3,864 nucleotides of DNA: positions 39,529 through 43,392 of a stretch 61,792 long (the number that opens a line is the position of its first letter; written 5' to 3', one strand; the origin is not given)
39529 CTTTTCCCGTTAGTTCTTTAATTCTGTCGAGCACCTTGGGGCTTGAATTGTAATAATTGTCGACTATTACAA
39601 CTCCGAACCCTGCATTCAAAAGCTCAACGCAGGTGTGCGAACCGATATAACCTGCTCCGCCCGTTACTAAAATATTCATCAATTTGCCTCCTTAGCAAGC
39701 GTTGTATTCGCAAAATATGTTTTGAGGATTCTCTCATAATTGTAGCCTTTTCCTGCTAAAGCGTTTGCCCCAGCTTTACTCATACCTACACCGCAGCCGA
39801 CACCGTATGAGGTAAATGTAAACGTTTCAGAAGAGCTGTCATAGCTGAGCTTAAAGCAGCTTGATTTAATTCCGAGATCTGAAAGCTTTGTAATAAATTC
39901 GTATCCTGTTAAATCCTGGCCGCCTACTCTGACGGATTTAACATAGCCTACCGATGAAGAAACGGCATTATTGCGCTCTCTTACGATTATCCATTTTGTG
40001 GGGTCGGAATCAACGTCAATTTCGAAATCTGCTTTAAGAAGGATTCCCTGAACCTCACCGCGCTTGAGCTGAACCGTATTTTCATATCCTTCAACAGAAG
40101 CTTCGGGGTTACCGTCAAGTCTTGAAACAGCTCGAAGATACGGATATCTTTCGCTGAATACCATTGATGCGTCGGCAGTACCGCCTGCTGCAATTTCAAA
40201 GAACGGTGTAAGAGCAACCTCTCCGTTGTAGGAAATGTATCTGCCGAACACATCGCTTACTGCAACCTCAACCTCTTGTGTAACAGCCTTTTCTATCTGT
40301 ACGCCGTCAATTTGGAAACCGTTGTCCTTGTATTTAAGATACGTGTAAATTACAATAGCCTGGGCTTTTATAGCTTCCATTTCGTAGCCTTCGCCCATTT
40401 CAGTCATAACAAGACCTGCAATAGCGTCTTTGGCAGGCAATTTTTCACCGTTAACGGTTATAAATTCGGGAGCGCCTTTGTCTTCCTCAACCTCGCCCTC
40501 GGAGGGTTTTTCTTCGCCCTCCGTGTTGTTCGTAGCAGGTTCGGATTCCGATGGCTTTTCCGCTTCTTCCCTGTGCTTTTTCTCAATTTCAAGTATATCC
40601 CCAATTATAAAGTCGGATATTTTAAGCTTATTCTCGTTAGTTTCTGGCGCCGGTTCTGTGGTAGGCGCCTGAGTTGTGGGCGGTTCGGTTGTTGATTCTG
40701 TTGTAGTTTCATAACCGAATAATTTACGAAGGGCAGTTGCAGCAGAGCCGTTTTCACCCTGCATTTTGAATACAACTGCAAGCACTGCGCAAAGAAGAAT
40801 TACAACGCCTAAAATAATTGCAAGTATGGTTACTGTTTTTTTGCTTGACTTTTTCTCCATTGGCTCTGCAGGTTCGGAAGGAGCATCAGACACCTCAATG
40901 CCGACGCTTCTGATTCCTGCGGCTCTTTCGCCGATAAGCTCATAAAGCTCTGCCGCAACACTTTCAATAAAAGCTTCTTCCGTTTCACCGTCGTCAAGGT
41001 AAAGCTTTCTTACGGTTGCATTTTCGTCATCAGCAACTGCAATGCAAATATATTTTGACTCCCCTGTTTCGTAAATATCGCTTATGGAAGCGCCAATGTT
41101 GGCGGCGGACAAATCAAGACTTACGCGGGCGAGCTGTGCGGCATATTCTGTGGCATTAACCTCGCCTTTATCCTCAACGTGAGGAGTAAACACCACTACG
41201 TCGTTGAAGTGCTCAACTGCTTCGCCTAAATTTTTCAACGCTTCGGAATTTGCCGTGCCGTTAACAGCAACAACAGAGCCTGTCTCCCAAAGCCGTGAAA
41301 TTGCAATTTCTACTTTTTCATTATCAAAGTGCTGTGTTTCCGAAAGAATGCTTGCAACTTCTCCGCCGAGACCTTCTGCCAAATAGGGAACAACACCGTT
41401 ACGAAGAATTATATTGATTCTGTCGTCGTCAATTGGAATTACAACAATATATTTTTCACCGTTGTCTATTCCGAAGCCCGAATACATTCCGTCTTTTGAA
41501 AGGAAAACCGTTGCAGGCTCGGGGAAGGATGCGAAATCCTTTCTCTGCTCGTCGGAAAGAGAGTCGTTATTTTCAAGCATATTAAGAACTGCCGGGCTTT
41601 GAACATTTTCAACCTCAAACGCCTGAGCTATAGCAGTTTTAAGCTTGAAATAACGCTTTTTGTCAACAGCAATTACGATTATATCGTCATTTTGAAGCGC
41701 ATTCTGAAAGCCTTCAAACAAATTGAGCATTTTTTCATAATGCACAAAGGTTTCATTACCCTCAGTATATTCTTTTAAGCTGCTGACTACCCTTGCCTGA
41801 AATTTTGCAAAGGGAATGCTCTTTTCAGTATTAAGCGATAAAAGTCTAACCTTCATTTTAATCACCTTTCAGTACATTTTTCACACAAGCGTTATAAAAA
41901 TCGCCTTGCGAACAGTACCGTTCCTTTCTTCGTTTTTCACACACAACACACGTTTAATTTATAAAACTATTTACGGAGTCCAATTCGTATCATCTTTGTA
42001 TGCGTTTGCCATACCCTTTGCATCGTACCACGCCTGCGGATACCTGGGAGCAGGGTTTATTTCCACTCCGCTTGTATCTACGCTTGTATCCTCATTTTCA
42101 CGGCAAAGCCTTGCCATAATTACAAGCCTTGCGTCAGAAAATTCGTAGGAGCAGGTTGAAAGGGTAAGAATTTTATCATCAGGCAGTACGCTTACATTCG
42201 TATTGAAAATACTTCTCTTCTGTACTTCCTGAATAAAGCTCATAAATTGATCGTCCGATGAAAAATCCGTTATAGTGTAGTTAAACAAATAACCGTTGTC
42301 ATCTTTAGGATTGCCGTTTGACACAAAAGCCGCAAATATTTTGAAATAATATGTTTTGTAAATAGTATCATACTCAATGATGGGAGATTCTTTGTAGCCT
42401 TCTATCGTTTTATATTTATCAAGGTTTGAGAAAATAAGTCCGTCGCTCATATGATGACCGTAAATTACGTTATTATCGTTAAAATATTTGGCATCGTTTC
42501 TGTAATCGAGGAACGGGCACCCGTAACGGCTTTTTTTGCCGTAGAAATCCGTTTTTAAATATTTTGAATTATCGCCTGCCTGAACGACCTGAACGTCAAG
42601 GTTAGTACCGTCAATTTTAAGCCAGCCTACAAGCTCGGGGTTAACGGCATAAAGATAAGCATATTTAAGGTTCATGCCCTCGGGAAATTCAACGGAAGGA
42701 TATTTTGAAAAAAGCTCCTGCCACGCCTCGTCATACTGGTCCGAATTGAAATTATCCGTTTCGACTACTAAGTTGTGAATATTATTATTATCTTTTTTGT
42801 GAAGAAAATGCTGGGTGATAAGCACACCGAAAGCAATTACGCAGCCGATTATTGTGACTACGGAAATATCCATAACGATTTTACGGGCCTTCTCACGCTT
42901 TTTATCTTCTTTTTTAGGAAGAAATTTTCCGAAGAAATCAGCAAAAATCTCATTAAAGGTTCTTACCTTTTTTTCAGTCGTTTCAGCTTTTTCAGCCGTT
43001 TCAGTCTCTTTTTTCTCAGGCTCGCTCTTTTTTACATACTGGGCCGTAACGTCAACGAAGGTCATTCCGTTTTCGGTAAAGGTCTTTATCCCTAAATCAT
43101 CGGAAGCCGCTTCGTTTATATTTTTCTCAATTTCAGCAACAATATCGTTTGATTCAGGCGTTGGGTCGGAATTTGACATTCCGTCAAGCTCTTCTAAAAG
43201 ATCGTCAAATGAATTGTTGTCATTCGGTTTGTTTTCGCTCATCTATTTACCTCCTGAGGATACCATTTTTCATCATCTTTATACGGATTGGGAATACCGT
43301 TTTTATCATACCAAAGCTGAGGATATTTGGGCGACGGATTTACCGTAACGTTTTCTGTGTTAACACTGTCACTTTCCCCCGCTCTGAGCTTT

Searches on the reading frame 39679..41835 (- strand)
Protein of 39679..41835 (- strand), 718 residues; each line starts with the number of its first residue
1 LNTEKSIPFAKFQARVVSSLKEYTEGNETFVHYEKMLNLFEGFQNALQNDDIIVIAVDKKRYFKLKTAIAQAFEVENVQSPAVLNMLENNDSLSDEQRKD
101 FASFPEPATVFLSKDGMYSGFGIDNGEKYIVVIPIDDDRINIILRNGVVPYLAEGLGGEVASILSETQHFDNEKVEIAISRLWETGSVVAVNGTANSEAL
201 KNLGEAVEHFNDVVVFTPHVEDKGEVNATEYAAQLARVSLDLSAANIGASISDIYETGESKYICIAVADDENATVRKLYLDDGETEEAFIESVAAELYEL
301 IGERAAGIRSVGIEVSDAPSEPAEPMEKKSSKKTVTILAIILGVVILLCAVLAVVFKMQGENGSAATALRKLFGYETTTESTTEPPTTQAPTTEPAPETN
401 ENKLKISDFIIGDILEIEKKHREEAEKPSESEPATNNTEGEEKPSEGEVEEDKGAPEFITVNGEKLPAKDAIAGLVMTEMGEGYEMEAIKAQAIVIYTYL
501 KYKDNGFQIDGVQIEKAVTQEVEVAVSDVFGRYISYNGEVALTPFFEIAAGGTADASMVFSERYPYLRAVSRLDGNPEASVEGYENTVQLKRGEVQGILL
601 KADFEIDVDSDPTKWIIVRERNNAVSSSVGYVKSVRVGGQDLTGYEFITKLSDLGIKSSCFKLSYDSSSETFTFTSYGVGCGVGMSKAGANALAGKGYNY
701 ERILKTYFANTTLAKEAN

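Call 10: search_protein_families(library=pfam, proteins=[window:39679-41835:-])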
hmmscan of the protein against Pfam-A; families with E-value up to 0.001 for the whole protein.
window:39679-41835:- (718 aa): 1 family
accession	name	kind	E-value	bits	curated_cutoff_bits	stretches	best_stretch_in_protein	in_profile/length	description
PF08486.15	SpoIID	-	2.4e-06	28.5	23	1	464-504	9-49/97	Stage II sporulation protein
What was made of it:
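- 39679..41856 (-): Gene downstream of copy C: 725-aa SpoIID-domain protein. Pfam PF08486 (call 10).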

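Call 59: find_homologous_proteins(query=window:39679-41835:-, max_evalue=1e-40)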
Query window:39679-41835:- (718 aa): 247 proteins with E <= 1e-40 among 8000 candidates; the best 120 are listed.
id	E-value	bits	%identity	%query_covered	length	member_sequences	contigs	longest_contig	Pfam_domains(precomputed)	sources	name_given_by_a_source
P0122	0.0e+0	1565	100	100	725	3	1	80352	PF08486.16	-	-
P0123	0.0e+0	1465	93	100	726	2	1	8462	PF08486.16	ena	-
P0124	0.0e+0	1464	94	100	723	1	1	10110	-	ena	-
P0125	0.0e+0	1464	93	100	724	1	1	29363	-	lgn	-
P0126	0.0e+0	1427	90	100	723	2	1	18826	PF08486.16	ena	-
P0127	0.0e+0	1330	84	100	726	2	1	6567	PF08486.16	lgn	-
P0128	0.0e+0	1329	84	100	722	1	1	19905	PF08486.16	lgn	-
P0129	0.0e+0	1321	84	100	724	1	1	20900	PF08486.16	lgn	-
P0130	0.0e+0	1318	84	100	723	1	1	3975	PF08486.16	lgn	-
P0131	0.0e+0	1316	84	100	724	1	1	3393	PF08486.16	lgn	-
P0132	0.0e+0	1316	84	100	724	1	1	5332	PF08486.16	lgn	-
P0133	0.0e+0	1315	83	100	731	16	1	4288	PF08486.16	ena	-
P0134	0.0e+0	1310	84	100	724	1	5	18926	PF08486.16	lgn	-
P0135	0.0e+0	1308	82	100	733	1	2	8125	PF08486.16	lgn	-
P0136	0.0e+0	1296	82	100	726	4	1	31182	-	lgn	-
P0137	0.0e+0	1279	81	100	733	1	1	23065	PF08486.16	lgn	-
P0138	0.0e+0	1278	81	100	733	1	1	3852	PF08486.16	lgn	-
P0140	0.0e+0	1275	81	100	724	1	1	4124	PF08486.16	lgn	-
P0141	0.0e+0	1274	80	100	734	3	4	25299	PF08486.16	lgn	-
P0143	0.0e+0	1259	80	100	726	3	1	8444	PF08486.16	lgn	-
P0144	0.0e+0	1258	79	100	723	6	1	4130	PF08486.16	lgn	-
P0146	0.0e+0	1250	79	100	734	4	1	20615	PF08486.16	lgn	-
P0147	0.0e+0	1249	79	100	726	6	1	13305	PF08486.16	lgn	-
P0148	0.0e+0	1227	78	100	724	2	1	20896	PF08486.16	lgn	-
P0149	0.0e+0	1225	77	100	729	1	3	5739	PF08486.16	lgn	-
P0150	0.0e+0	1219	77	100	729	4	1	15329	PF08486.16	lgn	-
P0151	0.0e+0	1213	76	100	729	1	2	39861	PF08486.16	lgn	-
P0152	0.0e+0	1212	76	100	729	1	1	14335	PF08486.16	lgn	-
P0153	0.0e+0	1211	76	100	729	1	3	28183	PF08486.16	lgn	-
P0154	0.0e+0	1208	76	100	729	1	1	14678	PF08486.16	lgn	-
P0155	0.0e+0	1203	76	100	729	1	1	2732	PF08486.16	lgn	-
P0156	0.0e+0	1202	76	100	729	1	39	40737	PF08486.16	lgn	-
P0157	0.0e+0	1202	76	100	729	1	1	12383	PF08486.16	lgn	-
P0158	0.0e+0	1202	76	100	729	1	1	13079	PF08486.16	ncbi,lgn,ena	-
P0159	0.0e+0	1202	75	100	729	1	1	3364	PF08486.16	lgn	-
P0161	0.0e+0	1199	76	100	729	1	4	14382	PF08486.16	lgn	-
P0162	0.0e+0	1099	69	100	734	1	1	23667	PF08486.16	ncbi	-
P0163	0.0e+0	1079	67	100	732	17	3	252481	-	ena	-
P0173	1.6e-240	818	53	100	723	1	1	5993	PF08486.16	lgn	-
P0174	2.5e-240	817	53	100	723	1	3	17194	PF08486.16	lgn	-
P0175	3.0e-240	817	53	100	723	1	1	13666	PF08486.16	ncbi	-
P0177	5.8e-240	816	53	100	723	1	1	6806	PF08486.16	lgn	-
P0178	1.0e-239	815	52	100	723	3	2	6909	PF08486.16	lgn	-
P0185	1.1e-237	809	53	100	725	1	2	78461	PF08486.16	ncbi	-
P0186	1.7e-237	808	51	100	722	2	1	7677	PF08486.16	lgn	-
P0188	2.7e-237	807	53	100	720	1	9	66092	PF08486.16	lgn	-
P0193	9.0e-236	802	53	100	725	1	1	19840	PF08486.16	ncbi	-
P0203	5.1e-234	796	53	100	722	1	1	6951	PF08486.16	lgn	-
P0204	5.8e-234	796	52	100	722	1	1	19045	PF08486.16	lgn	-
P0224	1.7e-230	785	51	100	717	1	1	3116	PF08486.16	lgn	-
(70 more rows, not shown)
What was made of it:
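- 39679..41856 (-): The database protein P0122 is 725 aa and 100% identical (call 59).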

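Call 60: find_encoding_contigs(protein=P0125, flank=10000, max_places=2)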
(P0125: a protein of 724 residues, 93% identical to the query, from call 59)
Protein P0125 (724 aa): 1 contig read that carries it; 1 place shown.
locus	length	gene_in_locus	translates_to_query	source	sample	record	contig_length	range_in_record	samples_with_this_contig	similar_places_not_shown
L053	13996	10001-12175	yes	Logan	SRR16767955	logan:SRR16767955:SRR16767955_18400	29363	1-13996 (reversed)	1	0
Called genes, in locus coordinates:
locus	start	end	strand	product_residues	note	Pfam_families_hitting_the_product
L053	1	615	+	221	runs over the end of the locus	PF01066:CDP-OH_P_transf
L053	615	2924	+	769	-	PF04851:ResIII (faint), PF00004:AAA, PF17871:AAA_lid_9, PF00158:Sigma54_activat (weak), PF07724:AAA_2, PF00004:AAA, PF07728:AAA_5, PF10431:ClpB_D2-small, +10 more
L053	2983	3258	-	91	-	-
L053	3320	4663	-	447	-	PF20769:YPEB_N, PF14620:YPEB_PepSY1-2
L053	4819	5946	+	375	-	PF00266:Aminotran_5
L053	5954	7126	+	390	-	PF22025:ThiI_fer, PF02926:THUMP, PF02568:ThiI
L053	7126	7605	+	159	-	PF02464:CinA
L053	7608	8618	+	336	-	PF04203:Sortase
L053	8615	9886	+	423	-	PF04203:Sortase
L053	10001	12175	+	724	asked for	-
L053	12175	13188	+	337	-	PF00106:adh_short, PF01073:3Beta_HSD, PF01370:Epimerase, PF02719:Polysacc_synt_2, PF04321:RmlD_sub_bind, PF05368:NmrA (faint), PF08659:KR (weak), PF16363:GDP_Man_Dehyd, +1 more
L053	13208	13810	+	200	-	PF12710:HAD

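Call 61: find_encoding_contigs(protein=P0129, flank=10000, max_places=2)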
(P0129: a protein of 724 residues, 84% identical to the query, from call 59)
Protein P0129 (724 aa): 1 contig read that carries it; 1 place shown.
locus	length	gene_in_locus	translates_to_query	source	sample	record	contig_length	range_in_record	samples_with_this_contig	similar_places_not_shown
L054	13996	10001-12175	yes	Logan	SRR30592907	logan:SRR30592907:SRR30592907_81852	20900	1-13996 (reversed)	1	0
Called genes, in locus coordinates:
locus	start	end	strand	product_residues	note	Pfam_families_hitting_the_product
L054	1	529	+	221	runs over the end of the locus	PF01066:CDP-OH_P_transf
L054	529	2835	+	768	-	PF04851:ResIII (faint), PF00004:AAA, PF17871:AAA_lid_9, PF00158:Sigma54_activat (weak), PF07724:AAA_2, PF00004:AAA, PF07728:AAA_5, PF10431:ClpB_D2-small, +10 more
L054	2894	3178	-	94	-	-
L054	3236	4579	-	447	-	PF20769:YPEB_N, PF14620:YPEB_PepSY1-2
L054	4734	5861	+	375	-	PF00266:Aminotran_5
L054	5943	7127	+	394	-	PF22025:ThiI_fer, PF02926:THUMP, PF02568:ThiI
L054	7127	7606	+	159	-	PF02464:CinA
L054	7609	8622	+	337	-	PF04203:Sortase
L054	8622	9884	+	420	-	PF04203:Sortase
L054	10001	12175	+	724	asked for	PF08486:SpoIID (weak)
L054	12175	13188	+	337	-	PF00106:adh_short, PF01073:3Beta_HSD, PF01370:Epimerase, PF02719:Polysacc_synt_2, PF04321:RmlD_sub_bind, PF05368:NmrA (faint), PF08659:KR (weak), PF16363:GDP_Man_Dehyd, +2 more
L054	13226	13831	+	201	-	PF12710:HAD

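Call 62: find_encoding_contigs(protein=P0151, flank=10000, max_places=2)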
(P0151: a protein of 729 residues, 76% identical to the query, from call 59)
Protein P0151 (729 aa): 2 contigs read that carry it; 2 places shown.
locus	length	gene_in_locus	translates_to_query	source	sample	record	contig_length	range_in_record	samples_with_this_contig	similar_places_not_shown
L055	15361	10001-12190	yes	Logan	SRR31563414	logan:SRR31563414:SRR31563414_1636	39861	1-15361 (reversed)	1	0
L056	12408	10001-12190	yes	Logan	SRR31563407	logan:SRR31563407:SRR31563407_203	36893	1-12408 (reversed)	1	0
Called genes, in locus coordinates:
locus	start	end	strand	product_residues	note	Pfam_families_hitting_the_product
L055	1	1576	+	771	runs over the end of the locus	PF04851:ResIII (faint), PF00004:AAA, PF17871:AAA_lid_9, PF00158:Sigma54_activat (weak), PF00004:AAA, PF07724:AAA_2, PF07728:AAA_5, PF10431:ClpB_D2-small, +9 more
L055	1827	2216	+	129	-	-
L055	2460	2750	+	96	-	-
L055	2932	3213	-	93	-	-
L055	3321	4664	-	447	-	PF20769:YPEB_N, PF14620:YPEB_PepSY1-2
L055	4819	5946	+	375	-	PF00155:Aminotran_1_2, PF00266:Aminotran_5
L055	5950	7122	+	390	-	PF22025:ThiI_fer, PF02926:THUMP, PF02568:ThiI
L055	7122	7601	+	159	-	PF02464:CinA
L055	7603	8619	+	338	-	PF04203:Sortase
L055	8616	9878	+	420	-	PF04203:Sortase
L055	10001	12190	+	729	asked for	PF08486:SpoIID (weak)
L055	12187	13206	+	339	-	PF00106:adh_short, PF01073:3Beta_HSD, PF01370:Epimerase, PF02719:Polysacc_synt_2, PF04321:RmlD_sub_bind, PF07993:NAD_binding_4 (faint), PF08659:KR, PF16363:GDP_Man_Dehyd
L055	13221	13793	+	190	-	PF04011:LemA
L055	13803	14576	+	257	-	PF04536:TPM_phosphatase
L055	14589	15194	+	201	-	PF12710:HAD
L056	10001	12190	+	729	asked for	PF08486:SpoIID (weak)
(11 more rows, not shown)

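Call 82: find_encoding_contigs(protein=P0163, flank=10000, max_places=2)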
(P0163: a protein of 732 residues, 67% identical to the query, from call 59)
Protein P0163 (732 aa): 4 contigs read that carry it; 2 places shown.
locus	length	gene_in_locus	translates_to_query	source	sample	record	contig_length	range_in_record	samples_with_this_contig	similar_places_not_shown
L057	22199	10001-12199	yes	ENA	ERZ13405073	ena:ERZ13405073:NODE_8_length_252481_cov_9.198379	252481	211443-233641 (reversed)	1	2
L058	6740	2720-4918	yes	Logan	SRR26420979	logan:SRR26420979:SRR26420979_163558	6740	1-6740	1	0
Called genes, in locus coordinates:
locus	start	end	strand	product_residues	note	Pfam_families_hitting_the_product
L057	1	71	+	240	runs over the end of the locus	PF02674:Colicin_V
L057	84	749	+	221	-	PF01066:CDP-OH_P_transf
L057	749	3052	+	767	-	PF04851:ResIII (faint), PF00004:AAA, PF17871:AAA_lid_9, PF00158:Sigma54_activat (weak), PF07724:AAA_2, PF00004:AAA, PF07728:AAA_5, PF10431:ClpB_D2-small, +9 more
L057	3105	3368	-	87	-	-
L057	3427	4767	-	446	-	PF20769:YPEB_N, PF14620:YPEB_PepSY1-2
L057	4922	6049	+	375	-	PF00266:Aminotran_5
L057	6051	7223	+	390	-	PF22025:ThiI_fer, PF02926:THUMP, PF02568:ThiI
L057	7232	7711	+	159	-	PF02464:CinA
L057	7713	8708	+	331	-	PF04203:Sortase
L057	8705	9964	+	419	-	PF04203:Sortase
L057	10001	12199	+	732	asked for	-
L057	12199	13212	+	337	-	PF00106:adh_short, PF01073:3Beta_HSD, PF01370:Epimerase, PF02719:Polysacc_synt_2, PF04321:RmlD_sub_bind, PF05368:NmrA (faint), PF08659:KR (weak), PF16363:GDP_Man_Dehyd, +1 more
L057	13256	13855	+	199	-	PF12710:HAD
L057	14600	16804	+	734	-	PF23139:OB_YrrC, PF14520:HHH_5 (weak), PF14490:HHH_RecD2, PF05970:PIF1 (weak), PF13245:AAA_19, PF13604:AAA_30, PF18335:SH3_13, PF13538:UvrD_C_2, +2 more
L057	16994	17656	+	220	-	PF09515:Thia_YuaJ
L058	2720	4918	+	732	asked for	-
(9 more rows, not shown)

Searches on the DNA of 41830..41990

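Call 89: search_rna_families(source=window, start=41830, end=41990, threshold=evalue, max_evalue=10)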
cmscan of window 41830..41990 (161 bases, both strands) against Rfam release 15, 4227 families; matches with E-value up to 10: 2.
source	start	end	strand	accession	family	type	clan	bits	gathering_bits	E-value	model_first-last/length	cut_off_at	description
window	41840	41869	-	RF00323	snoR79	Gene; snRNA; snoRNA; CD-box;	-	13.5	80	3.7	1-65/65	no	Small nucleolar RNA R79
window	41833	41870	+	RF01613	ceN109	Gene; snRNA; snoRNA; CD-box;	-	12.1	52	4.7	1-67/67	no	Nematode snoRNA ceN109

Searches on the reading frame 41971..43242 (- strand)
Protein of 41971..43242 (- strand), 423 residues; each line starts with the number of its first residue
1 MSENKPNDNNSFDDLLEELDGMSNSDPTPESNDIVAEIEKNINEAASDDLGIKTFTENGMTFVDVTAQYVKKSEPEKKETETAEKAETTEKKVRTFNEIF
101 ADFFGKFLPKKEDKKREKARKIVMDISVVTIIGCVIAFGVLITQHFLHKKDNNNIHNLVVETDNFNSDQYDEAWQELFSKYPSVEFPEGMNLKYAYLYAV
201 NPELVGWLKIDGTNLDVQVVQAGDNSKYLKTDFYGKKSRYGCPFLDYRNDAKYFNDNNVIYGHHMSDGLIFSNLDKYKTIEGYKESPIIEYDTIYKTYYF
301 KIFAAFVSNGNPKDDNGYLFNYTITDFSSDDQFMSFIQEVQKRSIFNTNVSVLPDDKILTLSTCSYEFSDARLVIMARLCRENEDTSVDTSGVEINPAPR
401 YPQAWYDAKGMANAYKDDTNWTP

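Call 10: search_protein_families(library=pfam, proteins=[window:41971-43242:-])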
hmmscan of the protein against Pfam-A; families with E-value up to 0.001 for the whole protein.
window:41971-43242:- (423 aa): 1 family
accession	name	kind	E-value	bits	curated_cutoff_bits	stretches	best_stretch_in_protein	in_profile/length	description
PF04203.18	Sortase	-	1.5e-11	44.6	26.6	1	208-379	1-124/125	Sortase domain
